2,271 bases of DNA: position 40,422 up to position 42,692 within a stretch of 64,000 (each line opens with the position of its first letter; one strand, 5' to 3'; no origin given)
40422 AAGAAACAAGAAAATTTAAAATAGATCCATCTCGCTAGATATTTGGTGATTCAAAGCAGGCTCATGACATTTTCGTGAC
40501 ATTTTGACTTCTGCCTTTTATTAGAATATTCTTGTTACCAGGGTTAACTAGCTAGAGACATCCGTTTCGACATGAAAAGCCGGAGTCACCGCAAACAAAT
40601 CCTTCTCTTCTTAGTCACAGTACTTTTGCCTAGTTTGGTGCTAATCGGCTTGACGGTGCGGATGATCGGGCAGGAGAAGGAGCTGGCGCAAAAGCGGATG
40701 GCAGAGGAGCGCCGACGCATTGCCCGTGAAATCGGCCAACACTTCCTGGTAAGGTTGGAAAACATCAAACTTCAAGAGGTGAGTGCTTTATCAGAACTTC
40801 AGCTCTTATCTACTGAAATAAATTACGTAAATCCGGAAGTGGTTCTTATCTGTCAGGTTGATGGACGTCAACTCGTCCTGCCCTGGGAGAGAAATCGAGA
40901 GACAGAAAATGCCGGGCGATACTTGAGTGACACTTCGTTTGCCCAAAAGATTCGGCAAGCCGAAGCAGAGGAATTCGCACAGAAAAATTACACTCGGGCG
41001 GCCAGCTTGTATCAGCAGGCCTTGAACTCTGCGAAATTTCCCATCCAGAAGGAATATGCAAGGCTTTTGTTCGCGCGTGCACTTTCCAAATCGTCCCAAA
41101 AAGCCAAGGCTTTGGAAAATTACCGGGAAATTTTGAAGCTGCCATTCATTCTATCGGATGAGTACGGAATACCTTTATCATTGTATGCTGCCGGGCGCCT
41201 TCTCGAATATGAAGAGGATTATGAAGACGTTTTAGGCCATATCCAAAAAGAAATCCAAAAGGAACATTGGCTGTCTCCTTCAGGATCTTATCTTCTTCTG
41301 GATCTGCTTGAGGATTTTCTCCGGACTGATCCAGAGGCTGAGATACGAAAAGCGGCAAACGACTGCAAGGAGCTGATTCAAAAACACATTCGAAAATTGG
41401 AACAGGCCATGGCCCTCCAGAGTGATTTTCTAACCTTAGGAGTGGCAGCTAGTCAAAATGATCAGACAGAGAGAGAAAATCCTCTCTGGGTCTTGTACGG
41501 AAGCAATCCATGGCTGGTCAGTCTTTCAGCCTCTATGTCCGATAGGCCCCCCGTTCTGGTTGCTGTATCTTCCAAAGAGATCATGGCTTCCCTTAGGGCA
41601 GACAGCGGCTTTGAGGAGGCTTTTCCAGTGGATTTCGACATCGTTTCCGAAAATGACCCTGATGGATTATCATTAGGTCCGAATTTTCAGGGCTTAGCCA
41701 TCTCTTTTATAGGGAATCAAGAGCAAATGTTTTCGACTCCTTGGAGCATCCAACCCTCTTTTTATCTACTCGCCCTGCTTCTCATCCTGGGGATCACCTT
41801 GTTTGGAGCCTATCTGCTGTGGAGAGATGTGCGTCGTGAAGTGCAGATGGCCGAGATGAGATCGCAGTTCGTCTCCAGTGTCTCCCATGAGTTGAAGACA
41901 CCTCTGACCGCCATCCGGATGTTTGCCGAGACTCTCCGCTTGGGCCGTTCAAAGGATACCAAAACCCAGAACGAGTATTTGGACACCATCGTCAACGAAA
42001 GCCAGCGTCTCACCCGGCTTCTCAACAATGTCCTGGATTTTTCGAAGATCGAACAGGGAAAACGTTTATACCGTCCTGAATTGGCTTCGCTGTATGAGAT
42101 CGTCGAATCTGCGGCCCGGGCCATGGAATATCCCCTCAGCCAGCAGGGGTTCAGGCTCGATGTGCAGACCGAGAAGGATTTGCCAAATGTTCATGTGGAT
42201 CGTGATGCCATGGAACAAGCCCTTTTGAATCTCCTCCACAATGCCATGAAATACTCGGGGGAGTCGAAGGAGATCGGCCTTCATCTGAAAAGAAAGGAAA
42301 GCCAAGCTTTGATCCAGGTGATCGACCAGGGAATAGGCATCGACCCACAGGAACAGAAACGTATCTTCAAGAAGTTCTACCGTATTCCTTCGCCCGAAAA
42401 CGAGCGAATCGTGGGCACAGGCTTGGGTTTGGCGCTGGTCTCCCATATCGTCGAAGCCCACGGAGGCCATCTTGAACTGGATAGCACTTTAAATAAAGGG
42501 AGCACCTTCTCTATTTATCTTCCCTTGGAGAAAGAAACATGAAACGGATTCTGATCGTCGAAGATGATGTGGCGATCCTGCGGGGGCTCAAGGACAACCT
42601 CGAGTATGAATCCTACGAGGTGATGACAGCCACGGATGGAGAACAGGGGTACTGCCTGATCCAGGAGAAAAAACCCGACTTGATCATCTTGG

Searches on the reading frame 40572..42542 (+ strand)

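Call 4: search_protein_families(library=pfam, proteins=[window:40572-42542:+], max_evalue=0.1)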
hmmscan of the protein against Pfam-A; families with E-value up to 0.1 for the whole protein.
window:40572-42542:+ (656 aa): 8 families
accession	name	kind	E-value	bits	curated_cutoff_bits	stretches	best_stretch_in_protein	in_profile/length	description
PF02518.31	HATPase_c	-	1.7e-26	93.3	26.4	1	543-653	2-110/111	Histidine kinase-, DNA gyrase B-, and HSP90-like ATPase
PF00512.31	HisKA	-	5.3e-23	81.3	26.9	1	429-496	1-66/66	His Kinase A (phospho-acceptor) domain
PF13589.12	HATPase_c_3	-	0.0025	18.3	25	1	547-619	3-76/137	Histidine kinase-, DNA gyrase B-, and HSP90-like ATPase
PF02687.27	FtsX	-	0.0051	17.3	25.5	1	380-422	75-117/120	FtsX-like permease C-terminal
PF13581.12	HATPase_c_2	-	0.0082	16.6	27.4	1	544-629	29-111/127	Histidine kinase-like ATPase domain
PF14501.12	HATPase_c_5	-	0.0096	16.3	22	1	550-639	9-91/102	GHKL domain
PF14842.11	FliG_N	-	0.026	15.6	25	0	564-606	19-61/104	FliG N-terminal domain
PF13176.12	TPR_7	-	0.039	14.5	27.9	0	137-154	12-29/36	Tetratricopeptide repeat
